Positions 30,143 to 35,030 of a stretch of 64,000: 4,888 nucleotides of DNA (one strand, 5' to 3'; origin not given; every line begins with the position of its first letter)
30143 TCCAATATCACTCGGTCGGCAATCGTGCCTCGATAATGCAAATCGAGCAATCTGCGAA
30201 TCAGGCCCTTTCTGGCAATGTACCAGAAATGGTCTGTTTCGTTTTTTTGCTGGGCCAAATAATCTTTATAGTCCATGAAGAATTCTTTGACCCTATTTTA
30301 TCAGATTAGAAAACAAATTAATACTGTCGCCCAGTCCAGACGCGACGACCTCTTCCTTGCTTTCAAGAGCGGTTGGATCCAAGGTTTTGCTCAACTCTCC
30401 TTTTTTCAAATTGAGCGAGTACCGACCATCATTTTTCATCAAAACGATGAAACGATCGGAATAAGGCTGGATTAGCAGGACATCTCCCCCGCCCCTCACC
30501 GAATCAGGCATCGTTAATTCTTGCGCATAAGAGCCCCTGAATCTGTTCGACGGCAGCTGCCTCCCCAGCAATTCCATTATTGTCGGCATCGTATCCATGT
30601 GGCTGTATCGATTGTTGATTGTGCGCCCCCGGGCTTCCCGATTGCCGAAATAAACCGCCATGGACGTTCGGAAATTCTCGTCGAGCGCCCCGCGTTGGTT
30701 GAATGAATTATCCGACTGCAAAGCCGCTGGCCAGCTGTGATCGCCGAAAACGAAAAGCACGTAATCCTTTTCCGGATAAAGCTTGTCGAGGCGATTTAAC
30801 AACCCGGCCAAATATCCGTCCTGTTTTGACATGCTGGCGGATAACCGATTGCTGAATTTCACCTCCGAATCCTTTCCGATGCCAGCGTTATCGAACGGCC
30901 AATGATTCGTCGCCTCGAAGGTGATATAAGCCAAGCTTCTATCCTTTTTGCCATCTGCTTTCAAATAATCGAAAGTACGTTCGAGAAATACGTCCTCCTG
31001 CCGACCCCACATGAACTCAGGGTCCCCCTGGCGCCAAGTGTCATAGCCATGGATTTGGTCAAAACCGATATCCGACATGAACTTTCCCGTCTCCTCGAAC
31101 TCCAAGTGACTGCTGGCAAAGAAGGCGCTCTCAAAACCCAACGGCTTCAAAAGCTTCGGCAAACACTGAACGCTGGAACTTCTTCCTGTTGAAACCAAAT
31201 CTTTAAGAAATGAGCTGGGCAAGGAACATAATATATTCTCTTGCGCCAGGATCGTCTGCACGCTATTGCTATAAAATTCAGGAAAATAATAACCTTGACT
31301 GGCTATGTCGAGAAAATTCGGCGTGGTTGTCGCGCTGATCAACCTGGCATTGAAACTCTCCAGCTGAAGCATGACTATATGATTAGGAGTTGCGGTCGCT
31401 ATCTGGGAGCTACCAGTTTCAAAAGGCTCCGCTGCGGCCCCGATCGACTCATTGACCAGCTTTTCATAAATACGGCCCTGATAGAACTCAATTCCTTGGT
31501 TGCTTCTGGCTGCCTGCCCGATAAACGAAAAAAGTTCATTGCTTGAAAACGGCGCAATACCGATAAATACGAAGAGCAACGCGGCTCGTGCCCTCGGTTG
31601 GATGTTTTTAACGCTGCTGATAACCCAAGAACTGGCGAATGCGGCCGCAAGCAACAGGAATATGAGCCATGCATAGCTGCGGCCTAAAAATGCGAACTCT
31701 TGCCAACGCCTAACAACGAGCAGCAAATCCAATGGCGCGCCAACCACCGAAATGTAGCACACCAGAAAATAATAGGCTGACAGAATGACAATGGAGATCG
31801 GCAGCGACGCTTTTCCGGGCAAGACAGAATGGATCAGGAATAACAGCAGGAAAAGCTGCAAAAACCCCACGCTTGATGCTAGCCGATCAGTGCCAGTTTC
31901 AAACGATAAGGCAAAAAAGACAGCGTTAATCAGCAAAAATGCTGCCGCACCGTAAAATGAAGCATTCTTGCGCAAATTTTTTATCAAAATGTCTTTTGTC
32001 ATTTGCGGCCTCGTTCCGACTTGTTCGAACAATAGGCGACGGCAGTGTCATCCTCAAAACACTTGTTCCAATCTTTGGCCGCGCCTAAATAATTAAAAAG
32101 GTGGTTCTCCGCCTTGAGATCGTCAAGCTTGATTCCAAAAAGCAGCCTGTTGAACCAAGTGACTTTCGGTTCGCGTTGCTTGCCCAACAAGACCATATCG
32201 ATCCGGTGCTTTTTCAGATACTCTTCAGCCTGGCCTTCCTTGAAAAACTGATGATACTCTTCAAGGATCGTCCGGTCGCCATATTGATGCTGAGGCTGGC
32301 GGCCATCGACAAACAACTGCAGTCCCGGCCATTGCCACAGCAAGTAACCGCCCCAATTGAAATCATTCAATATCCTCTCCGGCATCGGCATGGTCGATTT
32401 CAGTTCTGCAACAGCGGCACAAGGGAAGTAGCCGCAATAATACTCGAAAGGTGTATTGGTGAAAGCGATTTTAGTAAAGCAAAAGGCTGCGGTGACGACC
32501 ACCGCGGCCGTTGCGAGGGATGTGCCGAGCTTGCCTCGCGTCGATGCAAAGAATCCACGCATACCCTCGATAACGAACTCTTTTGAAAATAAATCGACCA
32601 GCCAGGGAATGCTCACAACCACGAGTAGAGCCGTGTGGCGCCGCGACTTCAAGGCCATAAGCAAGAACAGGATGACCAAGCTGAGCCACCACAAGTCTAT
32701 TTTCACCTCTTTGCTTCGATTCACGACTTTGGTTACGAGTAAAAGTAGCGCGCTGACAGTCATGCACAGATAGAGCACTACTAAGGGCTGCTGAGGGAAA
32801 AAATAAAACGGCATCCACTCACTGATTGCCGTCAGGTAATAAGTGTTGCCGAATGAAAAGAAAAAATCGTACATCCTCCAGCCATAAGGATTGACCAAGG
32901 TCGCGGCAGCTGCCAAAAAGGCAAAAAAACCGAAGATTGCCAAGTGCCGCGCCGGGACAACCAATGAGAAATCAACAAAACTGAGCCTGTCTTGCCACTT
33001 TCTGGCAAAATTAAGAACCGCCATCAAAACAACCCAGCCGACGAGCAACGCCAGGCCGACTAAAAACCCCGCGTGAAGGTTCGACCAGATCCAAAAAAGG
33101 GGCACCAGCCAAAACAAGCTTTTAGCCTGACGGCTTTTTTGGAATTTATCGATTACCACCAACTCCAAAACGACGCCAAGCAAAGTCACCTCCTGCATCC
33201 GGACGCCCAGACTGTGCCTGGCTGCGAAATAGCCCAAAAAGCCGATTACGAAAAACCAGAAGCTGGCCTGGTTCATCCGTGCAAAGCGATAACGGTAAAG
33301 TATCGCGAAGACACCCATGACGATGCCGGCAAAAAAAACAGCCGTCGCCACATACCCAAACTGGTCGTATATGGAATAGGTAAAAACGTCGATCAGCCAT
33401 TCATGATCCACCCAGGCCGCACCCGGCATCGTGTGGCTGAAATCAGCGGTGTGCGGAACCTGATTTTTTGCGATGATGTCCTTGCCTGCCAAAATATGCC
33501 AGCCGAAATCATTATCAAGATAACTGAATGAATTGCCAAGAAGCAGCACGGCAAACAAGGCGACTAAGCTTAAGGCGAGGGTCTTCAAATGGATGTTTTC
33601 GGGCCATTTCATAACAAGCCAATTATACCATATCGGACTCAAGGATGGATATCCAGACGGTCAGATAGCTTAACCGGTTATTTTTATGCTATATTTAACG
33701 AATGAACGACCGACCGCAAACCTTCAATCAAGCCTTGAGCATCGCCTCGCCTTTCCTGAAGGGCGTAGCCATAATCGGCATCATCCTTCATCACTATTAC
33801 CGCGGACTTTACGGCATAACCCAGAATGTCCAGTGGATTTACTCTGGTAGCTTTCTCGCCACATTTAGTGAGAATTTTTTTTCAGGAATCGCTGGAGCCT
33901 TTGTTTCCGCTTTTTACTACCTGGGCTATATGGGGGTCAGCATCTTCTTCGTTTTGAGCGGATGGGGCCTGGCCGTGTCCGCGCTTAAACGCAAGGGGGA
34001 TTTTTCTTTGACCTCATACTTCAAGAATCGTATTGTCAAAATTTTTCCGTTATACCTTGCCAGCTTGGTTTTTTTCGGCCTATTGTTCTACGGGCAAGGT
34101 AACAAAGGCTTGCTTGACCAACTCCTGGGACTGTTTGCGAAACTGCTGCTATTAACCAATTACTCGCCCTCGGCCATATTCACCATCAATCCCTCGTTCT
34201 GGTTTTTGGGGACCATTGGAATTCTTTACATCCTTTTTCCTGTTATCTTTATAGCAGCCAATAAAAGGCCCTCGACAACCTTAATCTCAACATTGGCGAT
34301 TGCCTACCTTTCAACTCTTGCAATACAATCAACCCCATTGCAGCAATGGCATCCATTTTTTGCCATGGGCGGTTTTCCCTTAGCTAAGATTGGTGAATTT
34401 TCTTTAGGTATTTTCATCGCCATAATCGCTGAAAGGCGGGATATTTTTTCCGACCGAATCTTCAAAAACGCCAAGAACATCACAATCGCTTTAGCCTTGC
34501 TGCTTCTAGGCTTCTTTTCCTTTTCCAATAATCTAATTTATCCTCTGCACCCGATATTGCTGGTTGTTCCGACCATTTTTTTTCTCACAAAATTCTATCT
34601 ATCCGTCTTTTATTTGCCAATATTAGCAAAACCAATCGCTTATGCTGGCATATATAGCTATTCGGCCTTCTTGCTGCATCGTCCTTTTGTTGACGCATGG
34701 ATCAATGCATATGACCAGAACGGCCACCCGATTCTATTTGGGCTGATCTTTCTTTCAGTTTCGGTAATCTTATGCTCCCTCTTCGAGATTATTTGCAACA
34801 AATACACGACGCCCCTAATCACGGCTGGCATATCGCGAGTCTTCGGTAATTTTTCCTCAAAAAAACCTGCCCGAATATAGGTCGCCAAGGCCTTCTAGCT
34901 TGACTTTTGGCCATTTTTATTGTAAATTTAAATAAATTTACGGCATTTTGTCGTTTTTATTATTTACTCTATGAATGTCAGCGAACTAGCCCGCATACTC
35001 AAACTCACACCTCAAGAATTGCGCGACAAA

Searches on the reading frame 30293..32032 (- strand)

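Call 8: search_protein_families(library=pfam, proteins=[window:30293-32032:-], max_evalue=0.01)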
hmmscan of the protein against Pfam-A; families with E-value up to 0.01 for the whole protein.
window:30293-32032:- (579 aa): 2 families
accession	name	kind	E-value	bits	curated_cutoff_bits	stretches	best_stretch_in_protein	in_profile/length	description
PF00884.28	Sulfatase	-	1.8e-22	80.5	25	1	219-490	3-300/301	Sulfatase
PF01663.27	Phosphodiest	-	0.0051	16.9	23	0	394-453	181-239/342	Type I phosphodiesterase / nucleotide pyrophosphatase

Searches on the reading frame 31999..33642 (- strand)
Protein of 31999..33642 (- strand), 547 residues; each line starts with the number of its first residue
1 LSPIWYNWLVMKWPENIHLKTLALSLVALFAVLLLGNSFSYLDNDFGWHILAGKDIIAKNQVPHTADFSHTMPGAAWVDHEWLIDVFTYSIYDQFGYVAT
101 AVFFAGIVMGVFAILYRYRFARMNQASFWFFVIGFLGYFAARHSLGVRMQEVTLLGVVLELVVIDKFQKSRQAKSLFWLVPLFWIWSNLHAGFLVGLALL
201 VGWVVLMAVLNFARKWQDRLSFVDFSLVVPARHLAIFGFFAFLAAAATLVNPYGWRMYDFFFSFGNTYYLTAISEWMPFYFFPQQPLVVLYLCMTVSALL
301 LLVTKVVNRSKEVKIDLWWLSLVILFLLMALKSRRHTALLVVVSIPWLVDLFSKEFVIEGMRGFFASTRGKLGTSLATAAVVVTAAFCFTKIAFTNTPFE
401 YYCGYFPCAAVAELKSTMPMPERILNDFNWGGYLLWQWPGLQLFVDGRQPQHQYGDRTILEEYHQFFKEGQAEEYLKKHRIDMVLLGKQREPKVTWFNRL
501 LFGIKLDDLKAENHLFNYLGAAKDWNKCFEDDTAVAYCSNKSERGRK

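Call 8: search_protein_families(library=pfam, proteins=[window:31999-33642:-], max_evalue=0.01)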
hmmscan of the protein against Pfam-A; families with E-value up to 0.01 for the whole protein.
window:31999-33642:- (547 aa): 0 families

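Call 52: find_homologous_proteins(query=window:31999-33642:-, max_evalue=0.00001)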
Query window:31999-33642:- (547 aa): 104 proteins with E <= 0.00001 among 8000 candidates.
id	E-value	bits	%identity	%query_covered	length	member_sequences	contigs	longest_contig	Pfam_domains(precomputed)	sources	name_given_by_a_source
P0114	0.0e+0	1123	90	98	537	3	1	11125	-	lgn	-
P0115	8.0e-264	895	70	97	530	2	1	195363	-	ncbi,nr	ncbi:hypothetical protein HGA34_03025 [Candidatus Falkowbacteria bacterium]|nr:hypothetical protein 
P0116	1.2e-248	845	66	98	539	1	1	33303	-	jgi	jgi:hypothetical protein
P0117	6.1e-236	803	63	97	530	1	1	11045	-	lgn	-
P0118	2.3e-231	788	63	94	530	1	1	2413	-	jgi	-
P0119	3.4e-107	378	38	93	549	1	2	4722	-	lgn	-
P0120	4.8e-103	364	38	92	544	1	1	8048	-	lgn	-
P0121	2.8e-94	335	36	92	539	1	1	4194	-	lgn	-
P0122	1.1e-91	327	35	94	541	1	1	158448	-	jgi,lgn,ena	-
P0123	3.8e-90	322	35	93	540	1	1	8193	-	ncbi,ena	-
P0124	4.2e-87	312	35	93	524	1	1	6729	-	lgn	-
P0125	8.2e-87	311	35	69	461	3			-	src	-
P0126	9.3e-87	311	35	93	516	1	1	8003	-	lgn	-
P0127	4.0e-74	269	34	78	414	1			-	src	-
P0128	1.3e-59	221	34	75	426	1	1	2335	-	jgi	-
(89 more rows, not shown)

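Call 62: predict_structure(alignment_id=A3)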
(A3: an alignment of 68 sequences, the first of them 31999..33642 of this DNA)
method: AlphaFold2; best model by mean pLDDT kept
length: 547 residues; sequences in the alignment: 68
mean_pLDDT: 93.0   pTM: 0.91
mean pLDDT of the five models: 93.0, 92.4, 91.8, 91.4, 90.2
residues with pLDDT >= 90: 449; 70-90: 79; 50-70: 11; < 50: 8
segments of 3 or more residues with pLDDT < 50: 1-3, 5-7
pLDDT, mean of each block of 10 residues (from residue 1): 48 71 92 95 95 98 94 94 98 98 97 92 81 96 95 98 97 98 98 98 98 97 96 98 98 96 88 90 89 97 93 93 98 96 96 81 86 93 97 96 96 96 97 96 93 92 96 97 96 87 89 95 98 97 73
secondary structure, 60 per line:
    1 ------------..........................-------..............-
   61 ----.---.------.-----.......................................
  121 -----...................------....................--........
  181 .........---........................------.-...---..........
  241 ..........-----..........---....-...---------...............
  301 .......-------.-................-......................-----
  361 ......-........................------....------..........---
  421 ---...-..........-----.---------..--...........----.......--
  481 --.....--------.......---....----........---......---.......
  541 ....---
elements in order: H13-38 H46-59 H82-120 H126-144 H151-170 H173-189 H193-216 H231-250 H256-265 H269-272 H286-307 H317-332 H334-355 H361-366 H368-391 H398-401 H408-417 E424-426 H428-437 H459-467 H472-478 E483-487 H496-502 H506-509 H514-521 E525-530 E534-539 H540-544

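Call 65: fold_search(model_id=the predicted structure, library=pdb)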
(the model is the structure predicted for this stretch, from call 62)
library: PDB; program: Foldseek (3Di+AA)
matches with E <= 10: 316; with E <= 0.001: 19
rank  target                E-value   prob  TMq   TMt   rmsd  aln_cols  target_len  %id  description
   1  7zli_A                5.4e-08  1.00  0.56  0.48  11.5       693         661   10  Cryo-EM structure of C-mannosyltransferase CeDPY19, in complex with Dol25-P-Man and bound to CMT2-Fab and anti-Fab nan (released 2023-01-11)
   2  8b6l_I                1.3e-07  1.00  0.58  0.48  13.4       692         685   11  Subtomogram average of the human Sec61-TRAP-OSTA-translocon (released 2022-12-07)
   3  6s7t_A                1.4e-07  1.00  0.56  0.45  10.1       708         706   10  Cryo-EM structure of human oligosaccharyltransferase complex OST-B (released 2019-12-18)
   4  7zlg_A                2.1e-07  1.00  0.54  0.46  11.6       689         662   10  Cryo-EM structure of C-mannosyltransferase CeDPY19, in complex with acceptor peptide and bound to CMT2-Fab and anti-Fa (released 2023-01-11)
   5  7zlh_A                3.5e-07  1.00  0.55  0.47  11.7       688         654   11  Cryo-EM structure of C-mannosyltransferase CeDPY19, in apo state, bound to CMT2-Fab and anti-Fab nanobody (released 2023-01-11)
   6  6ftg_5                4.0e-07  1.00  0.58  0.50  14.0       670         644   12  Subtomogram average of OST-containing ribosome-translocon complexes from canine rough microsomal membranes (released 2018-03-21)
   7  9n9j_I                9.1e-07  1.00  0.57  0.47  12.9       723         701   11  Structure of a GRP94 folding intermediate engaged with a CCDC134- and FKBP11-bound secretory translocon (released 2025-11-19)
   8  6ezn_F                1.0e-06  1.00  0.55  0.47  14.1       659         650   12  Cryo-EM structure of the yeast oligosaccharyltransferase (OST) complex (released 2018-01-17)
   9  8age_A                1.1e-06  1.00  0.61  0.53  10.8       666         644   11  Structure of yeast oligosaccharylransferase complex with acceptor peptide bound (released 2022-12-07)
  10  7oci_F                1.1e-06  1.00  0.57  0.50  12.2       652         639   10  Cryo-EM structure of yeast Ost6p containing oligosaccharyltransferase complex (released 2022-02-16)
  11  8pn9_A                1.4e-06  1.00  0.52  0.45  13.6       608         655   13  Structure of human oligosaccharyltransferase OST-A complex bound to NGI-1 (released 2024-05-08)
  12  6s7o_A                3.6e-06  1.00  0.57  0.49  13.0       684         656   11  Cryo-EM structure of human oligosaccharyltransferase complex OST-A (released 2019-12-18)
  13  8agc_A                1.0e-05  1.00  0.57  0.47  11.1       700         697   10  Structure of yeast oligosaccharylransferase complex with lipid-linked oligosaccharide and non-acceptor peptide bound (released 2022-12-07)
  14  3wak                  1.1e-05  1.00  0.49  0.34  12.8       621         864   13  Crystal structure of the Archaeoglobus fulgidus oligosaccharyltransferase (O29867_ARCFU) in the apo form (released 2013-10-30)
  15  5gmy_A                2.9e-05  1.00  0.49  0.34  13.6       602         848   14  Crystal structure of the Archaeoglobus fulgidus oligosaccharyltransferase (O29867_ARCFU) tethered with an acceptor pep (released 2017-02-01)
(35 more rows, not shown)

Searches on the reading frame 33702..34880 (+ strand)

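Call 8: search_protein_families(library=pfam, proteins=[window:33702-34880:+], max_evalue=0.01)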
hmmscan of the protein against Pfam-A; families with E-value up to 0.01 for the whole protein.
window:33702-34880:+ (392 aa): 1 family
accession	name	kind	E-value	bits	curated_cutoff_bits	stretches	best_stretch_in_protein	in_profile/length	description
PF01757.29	Acyl_transf_3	-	7.1e-27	94.7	31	1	19-361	7-324/326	Acyltransferase domain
